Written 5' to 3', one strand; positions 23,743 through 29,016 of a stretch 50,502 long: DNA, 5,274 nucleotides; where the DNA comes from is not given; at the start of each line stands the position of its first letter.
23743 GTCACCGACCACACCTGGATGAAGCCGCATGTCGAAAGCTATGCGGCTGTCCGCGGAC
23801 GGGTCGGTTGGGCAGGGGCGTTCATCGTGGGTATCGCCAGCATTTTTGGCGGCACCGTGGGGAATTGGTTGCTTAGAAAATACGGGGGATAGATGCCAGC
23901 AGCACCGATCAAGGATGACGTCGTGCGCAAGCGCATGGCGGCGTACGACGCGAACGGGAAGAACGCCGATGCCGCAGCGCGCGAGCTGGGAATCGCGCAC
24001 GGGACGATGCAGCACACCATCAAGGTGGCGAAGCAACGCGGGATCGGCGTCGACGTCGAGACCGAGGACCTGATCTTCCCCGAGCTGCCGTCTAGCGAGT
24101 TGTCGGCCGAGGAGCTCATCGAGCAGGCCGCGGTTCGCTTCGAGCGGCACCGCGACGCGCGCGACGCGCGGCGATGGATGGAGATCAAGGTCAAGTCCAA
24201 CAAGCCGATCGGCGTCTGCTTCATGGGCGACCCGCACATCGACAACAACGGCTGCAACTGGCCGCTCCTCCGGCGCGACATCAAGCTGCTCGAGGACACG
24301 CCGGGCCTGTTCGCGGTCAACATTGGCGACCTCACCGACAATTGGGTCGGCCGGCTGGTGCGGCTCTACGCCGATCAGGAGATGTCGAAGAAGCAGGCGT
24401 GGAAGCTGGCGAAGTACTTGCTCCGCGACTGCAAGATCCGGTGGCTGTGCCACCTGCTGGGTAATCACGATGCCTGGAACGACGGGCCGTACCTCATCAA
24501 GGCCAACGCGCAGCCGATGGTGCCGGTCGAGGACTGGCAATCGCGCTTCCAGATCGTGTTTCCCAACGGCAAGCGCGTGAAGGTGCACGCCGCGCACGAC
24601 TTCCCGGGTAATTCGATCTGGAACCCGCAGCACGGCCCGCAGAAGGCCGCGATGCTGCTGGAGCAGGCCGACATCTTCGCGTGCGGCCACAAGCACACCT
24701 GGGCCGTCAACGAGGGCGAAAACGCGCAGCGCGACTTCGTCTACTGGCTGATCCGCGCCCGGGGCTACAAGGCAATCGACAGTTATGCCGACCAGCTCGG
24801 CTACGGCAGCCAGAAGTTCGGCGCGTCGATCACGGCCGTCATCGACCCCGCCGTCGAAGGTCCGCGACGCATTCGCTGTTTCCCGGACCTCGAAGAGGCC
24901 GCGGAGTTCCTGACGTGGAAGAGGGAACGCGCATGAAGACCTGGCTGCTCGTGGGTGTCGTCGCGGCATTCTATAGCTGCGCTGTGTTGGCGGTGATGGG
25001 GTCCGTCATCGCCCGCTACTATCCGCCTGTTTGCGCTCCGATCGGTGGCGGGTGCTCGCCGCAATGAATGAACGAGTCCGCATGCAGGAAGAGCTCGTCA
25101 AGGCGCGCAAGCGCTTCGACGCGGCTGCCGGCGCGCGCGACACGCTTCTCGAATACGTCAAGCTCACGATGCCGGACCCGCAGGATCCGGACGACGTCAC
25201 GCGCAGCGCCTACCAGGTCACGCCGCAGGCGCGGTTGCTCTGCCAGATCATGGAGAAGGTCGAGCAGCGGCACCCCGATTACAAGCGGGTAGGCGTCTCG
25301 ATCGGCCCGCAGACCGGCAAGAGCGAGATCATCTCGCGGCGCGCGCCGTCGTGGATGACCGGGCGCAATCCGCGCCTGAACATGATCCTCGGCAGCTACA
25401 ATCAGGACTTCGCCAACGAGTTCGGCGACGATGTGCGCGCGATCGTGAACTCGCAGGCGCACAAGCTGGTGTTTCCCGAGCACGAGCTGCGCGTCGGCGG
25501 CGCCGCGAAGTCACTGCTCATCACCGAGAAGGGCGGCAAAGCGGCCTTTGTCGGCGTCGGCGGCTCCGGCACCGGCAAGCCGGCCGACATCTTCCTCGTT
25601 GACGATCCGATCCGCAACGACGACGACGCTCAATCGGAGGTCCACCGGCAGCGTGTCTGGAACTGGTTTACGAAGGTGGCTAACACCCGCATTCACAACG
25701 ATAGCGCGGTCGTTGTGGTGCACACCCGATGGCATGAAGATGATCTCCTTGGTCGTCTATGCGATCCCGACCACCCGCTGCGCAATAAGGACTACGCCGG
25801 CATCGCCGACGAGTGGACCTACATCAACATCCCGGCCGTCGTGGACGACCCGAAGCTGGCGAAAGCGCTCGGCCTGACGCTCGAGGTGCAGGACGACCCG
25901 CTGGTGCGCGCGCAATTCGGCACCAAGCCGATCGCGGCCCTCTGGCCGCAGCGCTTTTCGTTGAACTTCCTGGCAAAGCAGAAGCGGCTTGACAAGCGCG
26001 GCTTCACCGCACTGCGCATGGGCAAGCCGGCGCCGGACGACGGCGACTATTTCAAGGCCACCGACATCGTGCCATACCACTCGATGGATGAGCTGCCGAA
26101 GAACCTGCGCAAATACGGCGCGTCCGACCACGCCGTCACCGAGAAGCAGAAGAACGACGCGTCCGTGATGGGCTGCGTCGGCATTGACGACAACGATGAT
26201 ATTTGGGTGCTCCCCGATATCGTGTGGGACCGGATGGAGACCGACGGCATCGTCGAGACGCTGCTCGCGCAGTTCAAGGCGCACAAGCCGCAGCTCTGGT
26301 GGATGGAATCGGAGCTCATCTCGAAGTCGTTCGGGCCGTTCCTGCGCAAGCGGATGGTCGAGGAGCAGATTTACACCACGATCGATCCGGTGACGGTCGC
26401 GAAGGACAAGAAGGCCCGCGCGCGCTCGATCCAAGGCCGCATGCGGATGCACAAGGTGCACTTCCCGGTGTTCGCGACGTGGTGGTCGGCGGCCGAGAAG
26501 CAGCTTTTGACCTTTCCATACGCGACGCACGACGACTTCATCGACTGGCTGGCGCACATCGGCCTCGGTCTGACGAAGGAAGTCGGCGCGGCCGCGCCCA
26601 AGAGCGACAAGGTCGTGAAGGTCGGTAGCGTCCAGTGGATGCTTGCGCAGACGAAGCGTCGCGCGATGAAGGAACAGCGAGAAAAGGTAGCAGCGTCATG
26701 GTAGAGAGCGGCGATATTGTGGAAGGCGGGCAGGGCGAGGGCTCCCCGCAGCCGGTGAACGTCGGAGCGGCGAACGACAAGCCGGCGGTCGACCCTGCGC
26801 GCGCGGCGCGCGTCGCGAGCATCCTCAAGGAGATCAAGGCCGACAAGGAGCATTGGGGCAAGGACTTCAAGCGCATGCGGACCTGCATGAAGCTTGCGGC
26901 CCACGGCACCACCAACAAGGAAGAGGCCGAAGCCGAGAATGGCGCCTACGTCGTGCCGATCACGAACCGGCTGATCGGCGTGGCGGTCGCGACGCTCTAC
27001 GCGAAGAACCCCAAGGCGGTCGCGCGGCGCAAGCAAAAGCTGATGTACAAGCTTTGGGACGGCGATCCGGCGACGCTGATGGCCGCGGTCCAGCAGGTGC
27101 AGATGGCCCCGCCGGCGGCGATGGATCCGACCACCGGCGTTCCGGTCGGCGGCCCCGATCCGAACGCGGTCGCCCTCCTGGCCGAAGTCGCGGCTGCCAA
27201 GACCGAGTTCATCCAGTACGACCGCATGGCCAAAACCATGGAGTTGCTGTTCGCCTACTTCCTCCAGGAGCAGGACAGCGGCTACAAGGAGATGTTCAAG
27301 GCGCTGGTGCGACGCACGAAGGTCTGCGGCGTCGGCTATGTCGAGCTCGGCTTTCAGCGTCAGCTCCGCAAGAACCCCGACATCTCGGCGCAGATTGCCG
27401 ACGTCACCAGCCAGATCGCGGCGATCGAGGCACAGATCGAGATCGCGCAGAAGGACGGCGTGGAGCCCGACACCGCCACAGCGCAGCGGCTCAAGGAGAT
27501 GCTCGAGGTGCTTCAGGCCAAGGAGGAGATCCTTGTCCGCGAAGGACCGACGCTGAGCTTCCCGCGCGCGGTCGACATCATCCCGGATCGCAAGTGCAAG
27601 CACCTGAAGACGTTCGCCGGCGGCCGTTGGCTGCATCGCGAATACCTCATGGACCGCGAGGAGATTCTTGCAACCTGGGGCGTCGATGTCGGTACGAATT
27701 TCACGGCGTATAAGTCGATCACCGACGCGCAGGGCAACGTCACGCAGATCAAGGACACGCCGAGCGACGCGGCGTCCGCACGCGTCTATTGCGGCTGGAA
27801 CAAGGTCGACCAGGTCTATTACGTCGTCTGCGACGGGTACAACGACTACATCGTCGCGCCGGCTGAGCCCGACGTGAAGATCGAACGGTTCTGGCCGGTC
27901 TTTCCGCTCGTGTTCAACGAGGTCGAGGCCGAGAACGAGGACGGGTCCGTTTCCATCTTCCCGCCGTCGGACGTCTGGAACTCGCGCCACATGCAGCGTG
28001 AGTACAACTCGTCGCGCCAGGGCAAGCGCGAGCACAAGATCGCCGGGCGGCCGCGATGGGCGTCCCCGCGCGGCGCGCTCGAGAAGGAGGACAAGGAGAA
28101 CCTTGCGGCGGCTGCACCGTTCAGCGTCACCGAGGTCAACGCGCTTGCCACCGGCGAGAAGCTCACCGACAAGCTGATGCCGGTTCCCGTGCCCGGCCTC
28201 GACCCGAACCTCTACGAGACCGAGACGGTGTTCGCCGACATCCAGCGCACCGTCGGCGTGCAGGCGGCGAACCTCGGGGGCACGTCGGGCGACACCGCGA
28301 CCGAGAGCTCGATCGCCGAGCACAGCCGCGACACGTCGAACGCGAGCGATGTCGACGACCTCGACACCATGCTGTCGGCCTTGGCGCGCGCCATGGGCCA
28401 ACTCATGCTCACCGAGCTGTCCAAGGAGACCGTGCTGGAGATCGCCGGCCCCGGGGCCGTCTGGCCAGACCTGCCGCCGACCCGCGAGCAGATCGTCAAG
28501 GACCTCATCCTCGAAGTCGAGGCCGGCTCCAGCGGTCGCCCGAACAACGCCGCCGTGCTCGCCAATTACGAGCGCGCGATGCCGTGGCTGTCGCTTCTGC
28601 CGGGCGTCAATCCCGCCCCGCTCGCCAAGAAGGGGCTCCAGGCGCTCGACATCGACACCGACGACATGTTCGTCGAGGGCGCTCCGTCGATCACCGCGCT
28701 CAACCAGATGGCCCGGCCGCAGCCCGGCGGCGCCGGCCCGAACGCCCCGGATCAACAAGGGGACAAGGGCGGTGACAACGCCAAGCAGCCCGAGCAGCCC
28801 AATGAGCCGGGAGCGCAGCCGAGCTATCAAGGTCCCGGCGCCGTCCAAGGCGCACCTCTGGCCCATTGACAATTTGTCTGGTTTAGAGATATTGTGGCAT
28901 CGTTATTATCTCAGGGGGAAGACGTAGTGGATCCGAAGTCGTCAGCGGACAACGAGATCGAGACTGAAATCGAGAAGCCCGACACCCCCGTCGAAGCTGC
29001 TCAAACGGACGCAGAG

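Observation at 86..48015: TGTC(T/G)GGT motif family with at least 19 copies, concentrated in intergenic control regions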

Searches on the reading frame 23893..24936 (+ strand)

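Call 9: search_protein_families(library=pfam, max_evalue=0.01, proteins=[window:23893-24936:+])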
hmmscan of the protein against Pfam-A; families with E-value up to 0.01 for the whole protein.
window:23893-24936:+ (347 aa): 1 family
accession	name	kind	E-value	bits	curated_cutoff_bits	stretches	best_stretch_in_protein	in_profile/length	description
PF00149.33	Metallophos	-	0.00099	20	21.5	1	108-232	3-114/191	Calcineurin-like phosphoesterase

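Call 10: search_protein_families(library=phrogs, max_evalue=0.001, proteins=[window:23893-24936:+])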
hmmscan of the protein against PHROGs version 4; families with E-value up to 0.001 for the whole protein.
window:23893-24936:+ (347 aa): 1 family
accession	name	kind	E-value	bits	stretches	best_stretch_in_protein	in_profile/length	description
phrog_7339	-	DNA, RNA and nucleotide metabolism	3.4e-40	139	1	85-344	11-263/263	DNA repair exonuclease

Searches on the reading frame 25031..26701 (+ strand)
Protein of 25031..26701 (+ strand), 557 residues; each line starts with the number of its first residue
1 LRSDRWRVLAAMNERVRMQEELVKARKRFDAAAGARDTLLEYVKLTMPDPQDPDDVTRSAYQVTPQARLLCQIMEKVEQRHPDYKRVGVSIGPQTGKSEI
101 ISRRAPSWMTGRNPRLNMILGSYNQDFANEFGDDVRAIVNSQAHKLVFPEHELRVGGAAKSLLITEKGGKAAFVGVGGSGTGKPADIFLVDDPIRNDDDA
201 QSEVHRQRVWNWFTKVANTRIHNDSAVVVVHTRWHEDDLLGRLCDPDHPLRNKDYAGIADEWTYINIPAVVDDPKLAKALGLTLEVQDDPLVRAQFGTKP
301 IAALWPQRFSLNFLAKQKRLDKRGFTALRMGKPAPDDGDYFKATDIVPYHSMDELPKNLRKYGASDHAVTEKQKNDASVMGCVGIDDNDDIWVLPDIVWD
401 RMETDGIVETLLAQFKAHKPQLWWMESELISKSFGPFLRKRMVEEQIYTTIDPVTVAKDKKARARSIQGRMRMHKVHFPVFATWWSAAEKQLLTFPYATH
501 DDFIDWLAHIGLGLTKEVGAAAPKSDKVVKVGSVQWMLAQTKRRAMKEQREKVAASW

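Call 86: search_dna_similar(query=window:25031-26701:+, collection=phages, mode=protein, max_rows=12)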
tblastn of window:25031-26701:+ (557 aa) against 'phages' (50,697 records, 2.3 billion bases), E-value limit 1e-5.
Records with a match: 1628; places in all: 1629; records where one place covers at least 80% of the query: 179.
Best place of each record, by identity: <60% 1628.
By first word of the organism name: Mycobacterium 493; Microbacterium 273; Gordonia 167; Acinetobacter 50; Escherichia 47; Klebsiella 44; Brucella 41; Caulobacter 37; Streptococcus 33; Bacteriophage 32; and 85 more.
By host as written in the record: Mycobacterium smegmatis mc2 155 345; Gordonia terrae 3612 129; Microbacterium foliorum NRRL B-24224 SEA 111; Microbacterium foliorum NRRL B-24224 104; Mycobacterium smegmatis mc#155 83; - 69; Microbacterium paraoxydans NWU1 27; Escherichia coli 27; and 297 more.
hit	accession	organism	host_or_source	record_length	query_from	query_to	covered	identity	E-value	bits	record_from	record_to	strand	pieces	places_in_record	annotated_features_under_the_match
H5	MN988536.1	Rhizobium phage RHph_N65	Rhizobium phaseoli INC1-2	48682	7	537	95%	38.3%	2e-96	328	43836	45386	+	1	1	terminase large subunit protein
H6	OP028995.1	Microcystis phage Mae-Yong1326-1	Microcystis aeruginosa FACHB-1326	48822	20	553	96%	36.4%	8e-102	343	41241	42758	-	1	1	terminase large subunit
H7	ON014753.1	Pseudanabaena phage Pam1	Pseudanabaena sp.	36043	31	529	90%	31.4%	3e-56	210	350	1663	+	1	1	terminase large subunit | terminase small subunit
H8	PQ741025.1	Pseudomonas phage CRPAP1904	Pseudomonas aeruginosa CRPA190 ...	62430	59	516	82%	33.3%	2e-54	205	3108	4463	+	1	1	terminase large subunit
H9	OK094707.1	Pseudomonas phage YMC17/07/R4900a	Pseudomonas aeruginosa YMC17/07/R4900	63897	59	516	82%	33.1%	1e-53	202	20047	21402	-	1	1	putative terminase large subunit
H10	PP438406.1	Microcystis phage Mwe-JY13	Microcystis wesenbergii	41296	35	524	88%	30.9%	7e-54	203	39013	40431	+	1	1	putative terminase large subunit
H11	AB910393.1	Pseudomonas phage KPP25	Pseudomonas aeruginosa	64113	59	516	82%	32.9%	2e-53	202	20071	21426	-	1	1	putative terminase, large subunit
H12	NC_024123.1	Pseudomonas phage KPP25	Pseudomonas aeruginosa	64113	59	516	82%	32.9%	2e-53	202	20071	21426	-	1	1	terminase large subunit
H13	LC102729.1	Pseudomonas phage phiR18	-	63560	59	516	82%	32.9%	3e-53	201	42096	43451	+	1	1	Phage terminase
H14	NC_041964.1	Pseudomonas phage phiR18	-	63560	59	516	82%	32.9%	3e-53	201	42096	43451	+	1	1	terminase large subunit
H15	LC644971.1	Acetobacter phage phiAO1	Acetobacter orleanensis NBRC 3170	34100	7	515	91%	29.5%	4e-40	162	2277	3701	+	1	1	phage Terminase protein | hypothetical protein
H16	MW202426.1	Caudoviricetes sp.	Manatee Spring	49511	31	509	86%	31.3%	4e-49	189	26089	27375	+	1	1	terminase large subunit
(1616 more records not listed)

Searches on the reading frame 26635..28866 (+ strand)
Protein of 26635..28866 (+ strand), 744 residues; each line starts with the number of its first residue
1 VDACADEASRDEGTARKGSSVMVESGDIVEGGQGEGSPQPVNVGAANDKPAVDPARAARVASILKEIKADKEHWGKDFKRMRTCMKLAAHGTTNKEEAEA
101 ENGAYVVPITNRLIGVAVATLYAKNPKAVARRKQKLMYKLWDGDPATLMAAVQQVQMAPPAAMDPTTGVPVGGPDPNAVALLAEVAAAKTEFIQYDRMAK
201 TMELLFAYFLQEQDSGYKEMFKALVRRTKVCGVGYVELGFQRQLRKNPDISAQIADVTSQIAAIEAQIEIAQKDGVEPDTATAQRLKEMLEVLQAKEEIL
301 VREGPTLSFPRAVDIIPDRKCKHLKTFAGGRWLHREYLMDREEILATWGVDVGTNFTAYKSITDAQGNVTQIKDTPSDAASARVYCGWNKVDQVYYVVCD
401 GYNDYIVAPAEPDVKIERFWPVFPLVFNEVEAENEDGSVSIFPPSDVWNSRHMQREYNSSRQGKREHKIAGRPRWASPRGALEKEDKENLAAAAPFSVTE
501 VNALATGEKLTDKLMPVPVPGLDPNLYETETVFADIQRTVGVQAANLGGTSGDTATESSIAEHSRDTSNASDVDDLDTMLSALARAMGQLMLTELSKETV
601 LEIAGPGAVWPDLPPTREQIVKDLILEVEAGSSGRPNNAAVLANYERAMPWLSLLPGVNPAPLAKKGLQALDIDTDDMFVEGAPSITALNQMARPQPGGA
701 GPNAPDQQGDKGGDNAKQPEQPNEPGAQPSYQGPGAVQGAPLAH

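Call 90: find_related_loci(query=window:26635-28866:+, collection=viral_contigs, flank=10000)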
Query window:26635-28866:+ (744 aa) in viral_contigs; peptide patterns used: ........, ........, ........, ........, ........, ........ (x = any residue, [..] = any of these).
17 stretches matched a pattern; 3 encode a relative of the query (tblastn E <= 1e-3); 2 distinct loci.
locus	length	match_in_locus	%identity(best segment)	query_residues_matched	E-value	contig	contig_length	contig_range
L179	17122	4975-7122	85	23-736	0e+0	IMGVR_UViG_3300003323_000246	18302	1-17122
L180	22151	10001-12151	57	15-734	0e+0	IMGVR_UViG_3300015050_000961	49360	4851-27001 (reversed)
